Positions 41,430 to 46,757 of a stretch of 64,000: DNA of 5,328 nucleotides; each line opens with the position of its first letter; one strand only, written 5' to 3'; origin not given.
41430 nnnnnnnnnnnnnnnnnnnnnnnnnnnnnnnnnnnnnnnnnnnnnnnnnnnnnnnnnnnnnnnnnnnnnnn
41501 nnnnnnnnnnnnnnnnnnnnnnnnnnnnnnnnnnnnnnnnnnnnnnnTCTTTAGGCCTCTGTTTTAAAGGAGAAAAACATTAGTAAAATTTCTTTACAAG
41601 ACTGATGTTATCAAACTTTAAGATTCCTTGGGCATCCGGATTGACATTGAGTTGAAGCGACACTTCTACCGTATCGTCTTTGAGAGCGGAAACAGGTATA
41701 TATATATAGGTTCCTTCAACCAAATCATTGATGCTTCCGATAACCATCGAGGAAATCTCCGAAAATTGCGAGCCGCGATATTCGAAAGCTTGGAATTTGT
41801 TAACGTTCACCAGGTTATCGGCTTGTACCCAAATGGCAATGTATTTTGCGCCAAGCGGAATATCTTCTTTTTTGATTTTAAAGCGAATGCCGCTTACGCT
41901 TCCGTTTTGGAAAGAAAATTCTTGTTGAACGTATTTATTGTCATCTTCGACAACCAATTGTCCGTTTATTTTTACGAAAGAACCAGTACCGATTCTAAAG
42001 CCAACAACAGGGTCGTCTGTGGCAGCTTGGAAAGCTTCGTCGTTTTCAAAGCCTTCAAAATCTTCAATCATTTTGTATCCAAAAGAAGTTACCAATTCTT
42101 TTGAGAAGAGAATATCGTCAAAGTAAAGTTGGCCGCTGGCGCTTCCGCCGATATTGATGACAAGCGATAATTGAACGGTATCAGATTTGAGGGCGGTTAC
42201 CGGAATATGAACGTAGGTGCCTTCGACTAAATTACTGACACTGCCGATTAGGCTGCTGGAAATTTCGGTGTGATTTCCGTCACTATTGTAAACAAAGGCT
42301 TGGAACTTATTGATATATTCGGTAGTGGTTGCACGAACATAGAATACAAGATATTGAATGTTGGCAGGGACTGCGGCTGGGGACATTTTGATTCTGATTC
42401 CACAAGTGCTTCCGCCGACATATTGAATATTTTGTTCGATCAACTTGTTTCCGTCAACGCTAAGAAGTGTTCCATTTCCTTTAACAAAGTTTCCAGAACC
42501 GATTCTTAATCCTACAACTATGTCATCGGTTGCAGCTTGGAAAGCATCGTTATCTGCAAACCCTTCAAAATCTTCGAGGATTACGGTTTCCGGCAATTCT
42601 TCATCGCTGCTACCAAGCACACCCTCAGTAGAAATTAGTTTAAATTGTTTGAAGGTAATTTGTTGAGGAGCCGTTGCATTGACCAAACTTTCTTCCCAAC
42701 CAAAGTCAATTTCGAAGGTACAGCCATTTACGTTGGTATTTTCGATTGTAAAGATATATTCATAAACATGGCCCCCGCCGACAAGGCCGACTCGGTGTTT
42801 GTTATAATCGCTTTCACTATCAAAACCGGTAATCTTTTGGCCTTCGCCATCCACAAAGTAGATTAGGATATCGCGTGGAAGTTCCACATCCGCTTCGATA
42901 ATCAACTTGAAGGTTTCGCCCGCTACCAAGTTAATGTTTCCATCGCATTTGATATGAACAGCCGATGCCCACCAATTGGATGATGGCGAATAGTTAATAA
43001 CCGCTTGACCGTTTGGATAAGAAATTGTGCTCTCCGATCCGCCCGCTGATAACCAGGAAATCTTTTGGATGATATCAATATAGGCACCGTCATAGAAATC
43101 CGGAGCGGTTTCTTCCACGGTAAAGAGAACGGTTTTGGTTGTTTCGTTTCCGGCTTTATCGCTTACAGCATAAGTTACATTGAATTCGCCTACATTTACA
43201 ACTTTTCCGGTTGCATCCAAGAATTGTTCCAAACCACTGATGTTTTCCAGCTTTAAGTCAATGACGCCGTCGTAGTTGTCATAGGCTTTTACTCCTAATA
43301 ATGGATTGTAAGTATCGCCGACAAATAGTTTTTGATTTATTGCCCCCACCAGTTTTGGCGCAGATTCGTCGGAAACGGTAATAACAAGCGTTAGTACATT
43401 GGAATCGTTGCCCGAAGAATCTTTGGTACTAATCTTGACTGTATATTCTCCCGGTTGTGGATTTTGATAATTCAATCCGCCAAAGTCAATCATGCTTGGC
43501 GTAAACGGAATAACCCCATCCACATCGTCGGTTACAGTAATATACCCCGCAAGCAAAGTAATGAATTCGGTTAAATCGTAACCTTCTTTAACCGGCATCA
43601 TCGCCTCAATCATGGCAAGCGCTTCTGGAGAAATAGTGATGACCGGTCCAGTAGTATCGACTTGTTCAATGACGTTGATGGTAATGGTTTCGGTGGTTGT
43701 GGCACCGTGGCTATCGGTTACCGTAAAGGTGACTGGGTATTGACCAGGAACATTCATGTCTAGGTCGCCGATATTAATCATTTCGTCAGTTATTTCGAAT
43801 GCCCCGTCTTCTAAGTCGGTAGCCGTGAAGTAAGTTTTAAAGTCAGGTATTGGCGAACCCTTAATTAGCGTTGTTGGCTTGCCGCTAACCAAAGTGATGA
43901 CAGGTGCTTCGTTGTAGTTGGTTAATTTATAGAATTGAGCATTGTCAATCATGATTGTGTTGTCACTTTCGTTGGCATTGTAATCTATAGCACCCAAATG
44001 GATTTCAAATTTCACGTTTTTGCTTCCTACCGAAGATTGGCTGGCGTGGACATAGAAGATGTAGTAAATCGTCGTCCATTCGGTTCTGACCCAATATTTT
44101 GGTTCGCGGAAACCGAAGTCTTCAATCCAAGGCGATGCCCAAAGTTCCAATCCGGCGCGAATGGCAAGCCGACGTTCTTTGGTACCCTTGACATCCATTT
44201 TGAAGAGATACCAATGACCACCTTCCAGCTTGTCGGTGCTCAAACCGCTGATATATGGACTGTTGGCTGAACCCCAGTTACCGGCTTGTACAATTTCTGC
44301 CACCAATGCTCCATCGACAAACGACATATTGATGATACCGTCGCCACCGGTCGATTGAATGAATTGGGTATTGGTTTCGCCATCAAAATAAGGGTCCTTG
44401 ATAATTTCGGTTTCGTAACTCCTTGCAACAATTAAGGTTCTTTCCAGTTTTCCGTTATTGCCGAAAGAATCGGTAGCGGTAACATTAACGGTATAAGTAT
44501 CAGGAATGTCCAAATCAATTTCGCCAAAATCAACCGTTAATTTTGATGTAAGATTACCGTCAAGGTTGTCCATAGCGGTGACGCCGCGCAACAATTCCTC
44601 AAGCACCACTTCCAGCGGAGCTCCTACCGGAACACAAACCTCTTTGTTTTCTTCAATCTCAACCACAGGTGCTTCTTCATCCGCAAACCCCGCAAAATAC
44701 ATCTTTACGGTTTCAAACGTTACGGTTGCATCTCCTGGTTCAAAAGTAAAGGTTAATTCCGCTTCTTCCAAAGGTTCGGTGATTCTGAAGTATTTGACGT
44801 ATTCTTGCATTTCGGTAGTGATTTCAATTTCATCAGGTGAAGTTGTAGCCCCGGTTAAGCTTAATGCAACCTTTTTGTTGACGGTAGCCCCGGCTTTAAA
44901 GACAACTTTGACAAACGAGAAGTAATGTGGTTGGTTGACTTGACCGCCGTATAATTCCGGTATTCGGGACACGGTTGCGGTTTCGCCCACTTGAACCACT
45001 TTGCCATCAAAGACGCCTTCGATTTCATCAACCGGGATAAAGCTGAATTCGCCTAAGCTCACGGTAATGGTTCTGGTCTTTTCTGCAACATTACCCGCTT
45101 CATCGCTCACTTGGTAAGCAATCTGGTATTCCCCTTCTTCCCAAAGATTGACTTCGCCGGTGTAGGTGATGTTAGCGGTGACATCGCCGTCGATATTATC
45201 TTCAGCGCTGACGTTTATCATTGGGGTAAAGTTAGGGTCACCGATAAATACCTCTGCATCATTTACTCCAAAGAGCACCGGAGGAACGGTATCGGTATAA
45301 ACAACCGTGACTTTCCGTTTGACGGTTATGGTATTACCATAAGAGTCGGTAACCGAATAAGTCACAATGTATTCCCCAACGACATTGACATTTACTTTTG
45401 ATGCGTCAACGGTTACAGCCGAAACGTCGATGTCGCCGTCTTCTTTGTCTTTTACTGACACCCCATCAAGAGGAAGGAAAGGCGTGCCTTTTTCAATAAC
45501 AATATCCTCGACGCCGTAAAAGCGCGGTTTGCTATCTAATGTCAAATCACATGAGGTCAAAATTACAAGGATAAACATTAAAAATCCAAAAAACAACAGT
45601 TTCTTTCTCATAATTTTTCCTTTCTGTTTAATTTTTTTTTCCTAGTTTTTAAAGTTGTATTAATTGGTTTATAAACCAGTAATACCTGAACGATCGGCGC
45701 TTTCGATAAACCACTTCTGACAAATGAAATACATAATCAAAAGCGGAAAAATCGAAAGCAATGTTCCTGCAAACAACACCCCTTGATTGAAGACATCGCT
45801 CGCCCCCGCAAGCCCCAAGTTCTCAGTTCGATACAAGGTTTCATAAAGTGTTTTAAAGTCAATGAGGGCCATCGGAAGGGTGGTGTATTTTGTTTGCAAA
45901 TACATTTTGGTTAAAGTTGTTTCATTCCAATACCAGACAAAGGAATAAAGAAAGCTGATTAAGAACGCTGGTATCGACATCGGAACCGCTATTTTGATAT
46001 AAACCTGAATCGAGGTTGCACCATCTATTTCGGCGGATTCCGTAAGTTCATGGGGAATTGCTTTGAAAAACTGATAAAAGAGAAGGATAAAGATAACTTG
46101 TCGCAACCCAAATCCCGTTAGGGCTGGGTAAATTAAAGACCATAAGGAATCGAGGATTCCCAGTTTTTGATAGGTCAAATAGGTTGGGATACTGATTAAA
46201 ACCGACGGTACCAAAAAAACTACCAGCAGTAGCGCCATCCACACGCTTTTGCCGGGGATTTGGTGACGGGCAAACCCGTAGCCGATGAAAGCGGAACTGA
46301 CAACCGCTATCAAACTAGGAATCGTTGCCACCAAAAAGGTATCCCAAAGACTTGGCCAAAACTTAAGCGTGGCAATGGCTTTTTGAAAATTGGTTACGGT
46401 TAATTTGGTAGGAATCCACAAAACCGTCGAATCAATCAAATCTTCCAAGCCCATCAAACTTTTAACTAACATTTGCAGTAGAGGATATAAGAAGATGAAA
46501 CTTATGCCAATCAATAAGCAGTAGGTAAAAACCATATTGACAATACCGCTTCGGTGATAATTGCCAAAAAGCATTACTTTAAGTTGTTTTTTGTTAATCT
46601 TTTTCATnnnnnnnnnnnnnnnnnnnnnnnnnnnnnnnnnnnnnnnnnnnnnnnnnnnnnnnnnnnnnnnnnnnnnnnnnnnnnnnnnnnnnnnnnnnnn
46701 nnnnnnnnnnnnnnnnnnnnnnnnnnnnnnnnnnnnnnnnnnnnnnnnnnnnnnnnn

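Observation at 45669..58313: Dual-permease, dual-SBP transporter with NHL/TPR/YIP1 and DUF5696-like subunits: candidate Sus-like uptake machine of Gram-positives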

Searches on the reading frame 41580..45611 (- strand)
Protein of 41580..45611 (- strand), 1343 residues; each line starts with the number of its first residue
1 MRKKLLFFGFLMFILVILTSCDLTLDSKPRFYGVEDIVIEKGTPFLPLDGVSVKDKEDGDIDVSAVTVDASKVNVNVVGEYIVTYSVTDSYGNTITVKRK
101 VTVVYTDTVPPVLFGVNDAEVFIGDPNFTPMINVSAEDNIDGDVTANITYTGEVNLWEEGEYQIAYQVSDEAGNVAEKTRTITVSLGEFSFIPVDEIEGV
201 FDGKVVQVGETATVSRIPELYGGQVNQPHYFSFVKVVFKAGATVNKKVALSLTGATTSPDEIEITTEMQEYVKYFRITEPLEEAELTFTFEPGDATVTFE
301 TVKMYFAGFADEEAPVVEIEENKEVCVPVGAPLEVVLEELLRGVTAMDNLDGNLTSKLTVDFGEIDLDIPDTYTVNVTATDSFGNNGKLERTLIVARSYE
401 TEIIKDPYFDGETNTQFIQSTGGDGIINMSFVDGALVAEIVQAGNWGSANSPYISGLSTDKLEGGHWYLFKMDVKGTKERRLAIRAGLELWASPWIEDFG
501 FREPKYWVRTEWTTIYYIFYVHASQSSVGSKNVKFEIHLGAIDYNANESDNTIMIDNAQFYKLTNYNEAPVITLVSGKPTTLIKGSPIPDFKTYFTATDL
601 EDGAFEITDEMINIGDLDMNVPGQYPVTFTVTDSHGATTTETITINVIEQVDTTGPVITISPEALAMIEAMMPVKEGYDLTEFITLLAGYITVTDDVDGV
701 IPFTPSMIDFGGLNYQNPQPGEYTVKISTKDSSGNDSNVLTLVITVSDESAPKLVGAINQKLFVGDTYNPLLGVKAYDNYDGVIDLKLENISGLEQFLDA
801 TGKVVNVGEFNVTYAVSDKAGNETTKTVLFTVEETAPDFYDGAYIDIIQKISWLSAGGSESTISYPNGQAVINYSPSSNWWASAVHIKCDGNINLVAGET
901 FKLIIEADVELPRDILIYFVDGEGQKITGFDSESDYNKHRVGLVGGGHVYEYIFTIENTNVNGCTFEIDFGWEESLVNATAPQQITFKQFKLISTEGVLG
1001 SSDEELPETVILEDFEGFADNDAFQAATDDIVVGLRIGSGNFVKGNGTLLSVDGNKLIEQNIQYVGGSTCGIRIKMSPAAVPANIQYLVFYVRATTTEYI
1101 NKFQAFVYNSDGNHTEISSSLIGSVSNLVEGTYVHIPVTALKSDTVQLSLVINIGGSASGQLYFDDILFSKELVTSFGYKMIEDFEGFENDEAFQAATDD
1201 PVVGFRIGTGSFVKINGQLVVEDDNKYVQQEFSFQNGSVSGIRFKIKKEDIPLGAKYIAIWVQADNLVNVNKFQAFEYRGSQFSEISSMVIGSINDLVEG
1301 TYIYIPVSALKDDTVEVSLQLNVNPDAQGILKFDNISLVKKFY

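Call 5: search_protein_families(library=pfam, proteins=[window:41580-45611:-], max_evalue=0.01)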
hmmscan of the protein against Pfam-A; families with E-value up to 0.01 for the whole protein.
window:41580-45611:- (1343 aa): 13 families
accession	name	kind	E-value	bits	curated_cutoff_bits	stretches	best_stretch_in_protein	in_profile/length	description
PF16403.11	Bact_surface_Ig-like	-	2.5e-51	172.1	27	5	32-103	4-71/71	Bacterial surface protein, Ig-like domain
PF18981.6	InlK_D3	-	5.3e-11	42.9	25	0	353-387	31-66/75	Internalin K domain (D3/D4)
PF15418.12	DUF4625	-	3.5e-08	34.2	27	0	158-184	104-130/131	Domain of unknown function (DUF4625)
PF19077.6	Big_13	-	1.8e-07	32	27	1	145-184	61-100/102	Bacterial Ig-like domain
PF17963.7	Big_9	-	2e-07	32.2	23.6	0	598-646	41-89/89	Bacterial Ig domain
PF18911.6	PKD_4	-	1.7e-06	28.4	27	1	621-647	58-85/85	PKD domain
PF13750.12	Big_3_3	-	7.7e-05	22.8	27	0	622-664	14-54/157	Bacterial Ig-like domain (group 3)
PF00801.26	PKD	-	0.00014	22.2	23.5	0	622-642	56-76/80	PKD domain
PF05345.18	He_PIG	-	0.00016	22.5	24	0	621-647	69-95/96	Putative Ig domain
PF02494.22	HYR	-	0.00046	20.9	21.7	0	801-827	50-76/81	HYR domain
PF17892.7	Cadherin_5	-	0.0027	17.9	26.5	0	142-184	53-97/98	Cadherin-like domain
PF13754.12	Big_3_4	-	0.0071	16.7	27.3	0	720-747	33-60/106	Domain of unknown function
PF12245.14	Big_3_2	-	0.009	16.6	23.3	0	159-181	94-117/122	Bacterial Ig-like domain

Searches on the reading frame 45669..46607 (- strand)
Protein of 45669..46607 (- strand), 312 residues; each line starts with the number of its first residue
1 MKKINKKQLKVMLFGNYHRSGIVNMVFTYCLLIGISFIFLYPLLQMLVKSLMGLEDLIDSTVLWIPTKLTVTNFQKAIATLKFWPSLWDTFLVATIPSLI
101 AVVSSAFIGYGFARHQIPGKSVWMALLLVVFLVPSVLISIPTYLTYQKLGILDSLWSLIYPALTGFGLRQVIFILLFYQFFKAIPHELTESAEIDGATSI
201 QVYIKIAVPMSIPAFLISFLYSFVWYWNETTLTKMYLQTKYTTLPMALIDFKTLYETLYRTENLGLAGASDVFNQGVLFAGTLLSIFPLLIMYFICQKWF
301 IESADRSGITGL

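Call 4: search_protein_families(library=pfam, proteins=[window:45669-46607:-], max_evalue=0.01)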
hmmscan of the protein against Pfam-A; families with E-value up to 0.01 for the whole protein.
window:45669-46607:- (312 aa): 1 family
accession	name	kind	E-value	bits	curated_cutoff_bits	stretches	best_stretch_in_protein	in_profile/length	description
PF00528.27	BPD_transp_1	-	8.6e-13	48.9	26.4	1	108-295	4-174/184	Binding-protein-dependent transport system inner membrane component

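Call 7: search_protein_families(library=ncbifam, proteins=[window:45669-46607:-], max_evalue=0.001)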
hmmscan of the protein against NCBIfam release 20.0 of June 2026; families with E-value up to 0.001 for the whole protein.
window:45669-46607:- (312 aa): 13 families
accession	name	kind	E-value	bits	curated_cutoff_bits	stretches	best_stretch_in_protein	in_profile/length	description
NF040932.1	ABC_arch_GlcU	equivalog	1.1e-18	67.9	340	1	29-295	6-261/272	glucose ABC transporter permease GlcU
NF008231.0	PRK10998.1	equivalog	3.3e-17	63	261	1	25-308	13-293/296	maltose ABC transporter permease MalG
NF008210.0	PRK10973.1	equivalog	2.7e-12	47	297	1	26-302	10-274/281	sn-glycerol-3-phosphate ABC transporter permease UgpE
TIGR03262.1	PhnU2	equivalog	6.5e-09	35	593.25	1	27-181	6-146/546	putative 2-aminoethylphosphonate ABC transporter permease subunit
NF007047.0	PRK09500.1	equivalog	1.1e-08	35.1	326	1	37-248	15-218/257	spermidine/putrescine ABC transporter permease PotC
NF011624.0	PRK15050.1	equivalog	2.3e-08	33.5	247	1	23-250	23-253/297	2-aminoethylphosphonate ABC transporter permease subunit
TIGR01581.1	Mo_ABC_porter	hypoth_equivalog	1.8e-06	27.6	210.3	1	68-224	4-169/225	ABC transporter permease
NF008232.0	PRK10999.1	equivalog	3.6e-05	22.7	392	1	174-235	391-452/520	maltose ABC transporter permease MalF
NF040839.1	tungstate_WtpB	equivalog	4.3e-05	23.3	340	1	68-218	27-185/251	tungstate ABC transporter permease WtpB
TIGR00969.1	3a0106s02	subfamily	6.3e-05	22.6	240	1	62-223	38-208/272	sulfate ABC transporter permease subunit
NF007852.0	PRK10561.1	equivalog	0.00012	22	335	1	174-227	174-227/295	sn-glycerol-3-phosphate ABC transporter permease UgpA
TIGR02141.1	modB_ABC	equivalog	0.00061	19.5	182.6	1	90-247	3-172/208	molybdate ABC transporter permease subunit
TIGR02139.1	permease_CysT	equivalog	0.00095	18.8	246.1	0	64-223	29-197/265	sulfate ABC transporter permease subunit CysT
